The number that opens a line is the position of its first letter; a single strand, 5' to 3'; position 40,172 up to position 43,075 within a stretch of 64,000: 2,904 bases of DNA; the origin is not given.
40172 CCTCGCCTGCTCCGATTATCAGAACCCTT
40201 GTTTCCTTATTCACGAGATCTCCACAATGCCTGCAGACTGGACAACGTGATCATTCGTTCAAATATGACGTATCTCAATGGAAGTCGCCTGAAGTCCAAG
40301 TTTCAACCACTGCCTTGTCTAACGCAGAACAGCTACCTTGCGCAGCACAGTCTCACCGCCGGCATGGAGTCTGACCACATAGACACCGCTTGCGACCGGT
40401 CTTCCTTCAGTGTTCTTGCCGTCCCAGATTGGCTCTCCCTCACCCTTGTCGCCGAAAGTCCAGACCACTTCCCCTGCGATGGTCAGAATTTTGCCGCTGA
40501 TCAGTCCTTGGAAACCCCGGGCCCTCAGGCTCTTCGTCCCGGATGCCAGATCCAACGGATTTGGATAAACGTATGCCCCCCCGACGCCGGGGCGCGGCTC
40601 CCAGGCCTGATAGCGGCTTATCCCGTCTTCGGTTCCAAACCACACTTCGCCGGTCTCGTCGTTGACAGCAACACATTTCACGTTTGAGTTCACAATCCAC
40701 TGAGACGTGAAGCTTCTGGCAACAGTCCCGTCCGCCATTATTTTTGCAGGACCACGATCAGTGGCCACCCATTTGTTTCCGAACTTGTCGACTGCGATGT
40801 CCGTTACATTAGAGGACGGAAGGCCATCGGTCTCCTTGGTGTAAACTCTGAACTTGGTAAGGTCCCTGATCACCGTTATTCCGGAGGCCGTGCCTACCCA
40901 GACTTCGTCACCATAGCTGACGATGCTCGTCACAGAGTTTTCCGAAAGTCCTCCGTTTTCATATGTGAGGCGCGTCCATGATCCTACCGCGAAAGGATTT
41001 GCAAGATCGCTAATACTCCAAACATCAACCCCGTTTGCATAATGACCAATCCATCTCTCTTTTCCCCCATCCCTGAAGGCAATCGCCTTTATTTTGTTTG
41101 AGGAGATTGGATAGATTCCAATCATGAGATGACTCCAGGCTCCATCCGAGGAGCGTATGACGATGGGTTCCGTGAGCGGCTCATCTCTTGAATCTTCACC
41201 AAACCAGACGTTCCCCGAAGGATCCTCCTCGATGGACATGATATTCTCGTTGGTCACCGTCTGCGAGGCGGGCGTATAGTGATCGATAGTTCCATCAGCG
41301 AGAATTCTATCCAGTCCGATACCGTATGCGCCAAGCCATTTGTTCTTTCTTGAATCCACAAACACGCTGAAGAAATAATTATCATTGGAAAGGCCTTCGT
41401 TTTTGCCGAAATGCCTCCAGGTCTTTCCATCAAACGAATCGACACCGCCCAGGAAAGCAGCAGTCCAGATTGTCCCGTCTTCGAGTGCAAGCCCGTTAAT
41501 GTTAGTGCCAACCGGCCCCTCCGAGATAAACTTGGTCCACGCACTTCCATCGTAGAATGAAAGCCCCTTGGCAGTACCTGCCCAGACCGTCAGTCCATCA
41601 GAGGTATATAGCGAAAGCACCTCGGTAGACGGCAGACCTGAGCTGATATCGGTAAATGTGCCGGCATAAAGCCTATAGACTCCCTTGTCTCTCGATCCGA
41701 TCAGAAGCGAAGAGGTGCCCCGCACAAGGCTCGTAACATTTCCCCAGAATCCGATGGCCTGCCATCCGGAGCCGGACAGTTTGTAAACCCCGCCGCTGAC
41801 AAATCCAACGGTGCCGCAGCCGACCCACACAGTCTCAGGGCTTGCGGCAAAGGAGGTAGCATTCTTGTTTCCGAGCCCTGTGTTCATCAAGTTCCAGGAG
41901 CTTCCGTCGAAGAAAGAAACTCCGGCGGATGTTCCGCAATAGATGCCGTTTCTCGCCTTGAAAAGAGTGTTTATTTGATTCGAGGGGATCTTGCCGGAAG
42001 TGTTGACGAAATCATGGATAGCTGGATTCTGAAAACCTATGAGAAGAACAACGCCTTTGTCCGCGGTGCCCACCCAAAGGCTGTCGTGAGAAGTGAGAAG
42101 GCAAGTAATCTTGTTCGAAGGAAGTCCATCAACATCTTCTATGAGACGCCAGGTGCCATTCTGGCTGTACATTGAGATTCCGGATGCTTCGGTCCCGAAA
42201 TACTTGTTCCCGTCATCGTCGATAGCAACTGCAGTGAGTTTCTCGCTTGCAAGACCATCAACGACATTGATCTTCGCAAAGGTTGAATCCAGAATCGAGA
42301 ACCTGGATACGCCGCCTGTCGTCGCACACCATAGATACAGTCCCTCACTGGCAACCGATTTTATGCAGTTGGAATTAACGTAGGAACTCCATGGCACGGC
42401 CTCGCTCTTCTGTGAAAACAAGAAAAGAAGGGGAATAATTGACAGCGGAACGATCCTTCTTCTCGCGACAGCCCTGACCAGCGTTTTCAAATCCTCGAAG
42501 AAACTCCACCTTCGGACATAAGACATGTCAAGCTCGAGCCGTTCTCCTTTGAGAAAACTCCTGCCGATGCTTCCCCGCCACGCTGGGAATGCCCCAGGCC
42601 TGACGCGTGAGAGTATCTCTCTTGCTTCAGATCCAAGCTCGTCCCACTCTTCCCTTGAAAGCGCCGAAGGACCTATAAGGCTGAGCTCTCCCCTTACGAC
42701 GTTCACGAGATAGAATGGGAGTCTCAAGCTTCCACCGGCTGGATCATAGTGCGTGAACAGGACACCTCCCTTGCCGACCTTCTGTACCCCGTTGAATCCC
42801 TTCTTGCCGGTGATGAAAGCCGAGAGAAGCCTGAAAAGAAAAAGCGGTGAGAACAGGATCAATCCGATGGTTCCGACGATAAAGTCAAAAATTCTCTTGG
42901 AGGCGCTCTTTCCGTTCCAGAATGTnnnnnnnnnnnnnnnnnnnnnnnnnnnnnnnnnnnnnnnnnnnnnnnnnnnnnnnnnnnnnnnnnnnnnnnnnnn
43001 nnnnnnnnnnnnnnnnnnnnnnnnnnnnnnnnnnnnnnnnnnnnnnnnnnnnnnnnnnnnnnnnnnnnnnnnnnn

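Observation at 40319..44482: One 1387-aa ORF fuses a cytoplasmic GT2, a WbaP-like phosphoglycosyltransferase with degenerate active-site motifs, a long beta-propeller region and a T9SS/FlgD-Ig-like secretion tail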

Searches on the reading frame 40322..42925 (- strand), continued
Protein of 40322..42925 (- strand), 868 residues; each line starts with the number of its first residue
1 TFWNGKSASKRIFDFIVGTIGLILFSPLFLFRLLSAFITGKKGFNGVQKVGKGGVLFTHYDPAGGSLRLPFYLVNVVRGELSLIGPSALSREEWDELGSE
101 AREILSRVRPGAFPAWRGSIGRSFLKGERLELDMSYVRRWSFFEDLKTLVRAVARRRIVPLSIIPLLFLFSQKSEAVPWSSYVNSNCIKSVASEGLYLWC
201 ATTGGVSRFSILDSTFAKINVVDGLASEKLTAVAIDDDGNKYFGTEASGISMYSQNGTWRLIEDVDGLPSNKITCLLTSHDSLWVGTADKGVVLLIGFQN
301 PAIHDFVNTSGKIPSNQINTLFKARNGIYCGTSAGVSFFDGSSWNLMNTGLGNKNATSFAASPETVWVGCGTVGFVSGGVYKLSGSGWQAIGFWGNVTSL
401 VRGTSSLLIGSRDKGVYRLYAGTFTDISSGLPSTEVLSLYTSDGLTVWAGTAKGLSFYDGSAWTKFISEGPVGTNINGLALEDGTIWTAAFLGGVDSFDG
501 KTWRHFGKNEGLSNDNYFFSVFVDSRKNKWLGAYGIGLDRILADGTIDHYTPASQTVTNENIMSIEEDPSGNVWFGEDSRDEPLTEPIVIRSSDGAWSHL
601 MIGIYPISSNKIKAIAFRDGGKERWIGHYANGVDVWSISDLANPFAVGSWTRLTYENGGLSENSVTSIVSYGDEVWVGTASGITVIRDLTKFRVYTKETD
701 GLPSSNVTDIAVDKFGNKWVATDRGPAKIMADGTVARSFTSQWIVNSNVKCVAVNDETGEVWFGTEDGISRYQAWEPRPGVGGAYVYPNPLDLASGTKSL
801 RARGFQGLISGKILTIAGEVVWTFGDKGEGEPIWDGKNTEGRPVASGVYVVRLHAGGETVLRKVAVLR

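Call 50: search_protein_families(library=ncbifam, alignment_id=A3, max_evalue=0.01)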
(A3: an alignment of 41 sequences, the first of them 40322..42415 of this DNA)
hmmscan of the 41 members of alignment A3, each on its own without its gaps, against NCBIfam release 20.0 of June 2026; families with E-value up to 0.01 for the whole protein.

A. member 1, window:40322-42415:- (698 aa): 2 families
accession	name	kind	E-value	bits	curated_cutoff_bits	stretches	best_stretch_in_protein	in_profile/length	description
NF052228.1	T9SS_PorZ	equivalog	2.8e-34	118.7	260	1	324-697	349-756/757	type IX secretion system anionic LPS delivery protein PorZ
TIGR04183.1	Por_Secre_tail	domain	0.0023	17.9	23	0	616-695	1-70/72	T9SS type A sorting domain-containing protein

B. families by the number of members that match (of 41 scanned): 13 families
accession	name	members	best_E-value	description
NF052228.1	T9SS_PorZ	41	1.2e-93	type IX secretion system anionic LPS delivery protein PorZ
TIGR04183.1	Por_Secre_tail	26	1.5e-10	T9SS type A sorting domain-containing protein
NF045728.1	glycosyl_F510_1955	10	1.7e-07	F510_1955 family glycosylhydrolase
NF005176.1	PRK06655.1-1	7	3.6e-07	flagellar hook assembly protein FlgD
NF033707.1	T9SS_sortase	6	8.5e-08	type IX secretion system sortase PorU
NF009453.0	PRK12813.1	5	0.00051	flagellar basal body rod modification protein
NF009276.0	PRK12633.1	3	5e-05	flagellar basal body rod modification protein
NF038113.1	T9SSA_dep_M36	2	5.5e-08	T9SS-dependent M36 family metallopeptidase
NF052323.1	T9SSA_dep_M6i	2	0.00013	T9SS-dependent M6-like inactivated metalloprotease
NF009452.0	PRK12812.1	2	0.00052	flagellar basal body rod modification protein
NF053608.1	Lsa66_OmpA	2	0.0061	fibronectin-binding adhesin Lsa66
NF058592.1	GxPGS_dom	1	2.7e-20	PGS family Ig-like domain-containing protein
NF050177.1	TapA_OM_Porphy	1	6.3e-06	TapA/TapC family T9SS-dependent outer membrane protein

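Call 52: find_encoding_contigs(protein=P0052, flank=7000, max_places=1)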
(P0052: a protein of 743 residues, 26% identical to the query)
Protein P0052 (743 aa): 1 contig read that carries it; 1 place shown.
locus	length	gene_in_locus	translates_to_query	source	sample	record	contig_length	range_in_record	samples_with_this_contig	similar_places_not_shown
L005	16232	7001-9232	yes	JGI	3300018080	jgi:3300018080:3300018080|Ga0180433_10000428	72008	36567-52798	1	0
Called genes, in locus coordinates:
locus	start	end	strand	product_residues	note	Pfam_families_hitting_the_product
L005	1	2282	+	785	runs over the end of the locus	PF00953:Glycos_transf_4, PF13727:CoA_binding_3 (weak), PF02397:Bac_transf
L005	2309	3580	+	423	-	PF02403:Seryl_tRNA_N, PF00587:tRNA-synt_2b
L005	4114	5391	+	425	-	PF02518:HATPase_c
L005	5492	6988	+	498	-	PF20154:LNT_N, PF00795:CN_hydrolase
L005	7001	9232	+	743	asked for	PF08450:SGL (faint), PF21544:PorZ_N_b_propeller (faint), PF07494:Reg_prop (faint)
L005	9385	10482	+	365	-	PF13439:Glyco_transf_4, PF13477:Glyco_trans_4_2, PF13579:Glyco_trans_4_4, PF00534:Glycos_transf_1, PF13692:Glyco_trans_1_4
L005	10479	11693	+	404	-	-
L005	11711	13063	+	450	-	PF13439:Glyco_transf_4, PF13579:Glyco_trans_4_4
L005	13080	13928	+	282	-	PF00535:Glycos_transf_2, PF10111:Glyco_tranf_2_2 (faint), PF13641:Glyco_tranf_2_3, PF13632:Glyco_trans_2_3 (faint)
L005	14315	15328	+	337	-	PF00404:Dockerin_1 (weak)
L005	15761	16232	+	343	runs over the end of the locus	PF04055:Radical_SAM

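Call 53: find_encoding_contigs(protein=P0070, flank=7000, max_places=1)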
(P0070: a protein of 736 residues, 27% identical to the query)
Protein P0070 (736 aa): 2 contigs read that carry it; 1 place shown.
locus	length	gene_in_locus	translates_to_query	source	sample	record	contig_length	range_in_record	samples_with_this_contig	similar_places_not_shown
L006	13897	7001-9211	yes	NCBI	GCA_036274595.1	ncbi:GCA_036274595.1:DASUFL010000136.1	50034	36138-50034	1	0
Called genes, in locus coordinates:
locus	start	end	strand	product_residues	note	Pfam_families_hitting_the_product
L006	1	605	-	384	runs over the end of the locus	PF13439:Glyco_transf_4, PF13579:Glyco_trans_4_4 (weak), PF20706:GT4-conflict, PF00534:Glycos_transf_1, PF13692:Glyco_trans_1_4, PF13524:Glyco_trans_1_2 (weak)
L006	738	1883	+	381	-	PF00534:Glycos_transf_1 (weak), PF13692:Glyco_trans_1_4, PF13524:Glyco_trans_1_2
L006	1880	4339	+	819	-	PF09586:YfhO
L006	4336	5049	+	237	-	PF00535:Glycos_transf_2, PF13641:Glyco_tranf_2_3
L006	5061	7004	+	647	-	PF00535:Glycos_transf_2, PF13641:Glyco_tranf_2_3, PF13632:Glyco_trans_2_3 (faint), PF13727:CoA_binding_3 (weak)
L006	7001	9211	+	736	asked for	PF08450:SGL (faint), PF07494:Reg_prop (faint)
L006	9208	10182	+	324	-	PF02388:FemAB (faint), PF13480:Acetyltransf_6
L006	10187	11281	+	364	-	PF13439:Glyco_transf_4, PF13477:Glyco_trans_4_2, PF13579:Glyco_trans_4_4, PF00534:Glycos_transf_1, PF13692:Glyco_trans_1_4, PF13524:Glyco_trans_1_2 (weak)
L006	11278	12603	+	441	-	PF13439:Glyco_transf_4, PF13692:Glyco_trans_1_4 (weak)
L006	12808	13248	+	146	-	PF02381:MraZ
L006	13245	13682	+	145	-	PF13466:STAS_2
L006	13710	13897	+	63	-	PF01795:Methyltransf_5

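Call 54: find_encoding_contigs(protein=P0064, flank=7000, max_places=1)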
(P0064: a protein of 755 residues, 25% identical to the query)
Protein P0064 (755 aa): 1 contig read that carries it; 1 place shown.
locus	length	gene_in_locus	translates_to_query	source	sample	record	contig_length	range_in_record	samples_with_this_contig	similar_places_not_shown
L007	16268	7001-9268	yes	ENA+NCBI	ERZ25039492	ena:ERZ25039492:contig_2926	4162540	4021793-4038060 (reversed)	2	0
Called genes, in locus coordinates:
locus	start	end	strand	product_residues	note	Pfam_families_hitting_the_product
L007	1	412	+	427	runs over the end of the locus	PF13440:Polysacc_synt_3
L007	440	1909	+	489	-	PF13522:GATase_6, PF13537:GATase_7, PF00733:Asn_synthase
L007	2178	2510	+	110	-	-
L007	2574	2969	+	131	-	-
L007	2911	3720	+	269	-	PF13692:Glyco_trans_1_4, PF13524:Glyco_trans_1_2 (weak)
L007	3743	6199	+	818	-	PF09586:YfhO (weak)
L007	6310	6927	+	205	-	PF00535:Glycos_transf_2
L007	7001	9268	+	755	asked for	PF08450:SGL (faint), PF07494:Reg_prop (faint)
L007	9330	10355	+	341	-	PF13480:Acetyltransf_6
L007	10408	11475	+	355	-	PF13439:Glyco_transf_4, PF13477:Glyco_trans_4_2, PF13579:Glyco_trans_4_4, PF00534:Glycos_transf_1, PF13692:Glyco_trans_1_4, PF13524:Glyco_trans_1_2 (weak)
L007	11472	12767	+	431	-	PF13439:Glyco_transf_4, PF13579:Glyco_trans_4_4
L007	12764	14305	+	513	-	-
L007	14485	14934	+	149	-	PF02381:MraZ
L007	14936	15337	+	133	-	PF13466:STAS_2 (weak)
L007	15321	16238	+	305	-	PF01795:Methyltransf_5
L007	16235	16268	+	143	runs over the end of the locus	-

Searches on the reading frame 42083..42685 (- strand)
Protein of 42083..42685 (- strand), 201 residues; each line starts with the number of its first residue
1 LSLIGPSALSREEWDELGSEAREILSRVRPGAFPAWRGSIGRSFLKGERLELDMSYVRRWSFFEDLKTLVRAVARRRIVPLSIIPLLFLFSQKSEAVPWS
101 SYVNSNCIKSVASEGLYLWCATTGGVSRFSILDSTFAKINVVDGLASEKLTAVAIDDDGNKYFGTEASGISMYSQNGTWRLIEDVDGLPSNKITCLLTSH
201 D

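Call 60: find_related_loci(query=window:42083-42685:-, collection=genome_contigs, flank=6000)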
Query window:42083-42685:- (201 aa) in genome_contigs; peptide patterns used: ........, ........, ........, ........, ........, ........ (x = any residue, [..] = any of these).
63 stretches matched a pattern, but none encodes a relative of the query by tblastn (E <= 1e-3).

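Call 61: find_related_loci(query=window:42083-42685:-, collection=metagenome_contigs, flank=6000)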
Query window:42083-42685:- (201 aa) in metagenome_contigs; peptide patterns used: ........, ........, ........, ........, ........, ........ (x = any residue, [..] = any of these).
116 stretches matched a pattern, but none encodes a relative of the query by tblastn (E <= 1e-3).
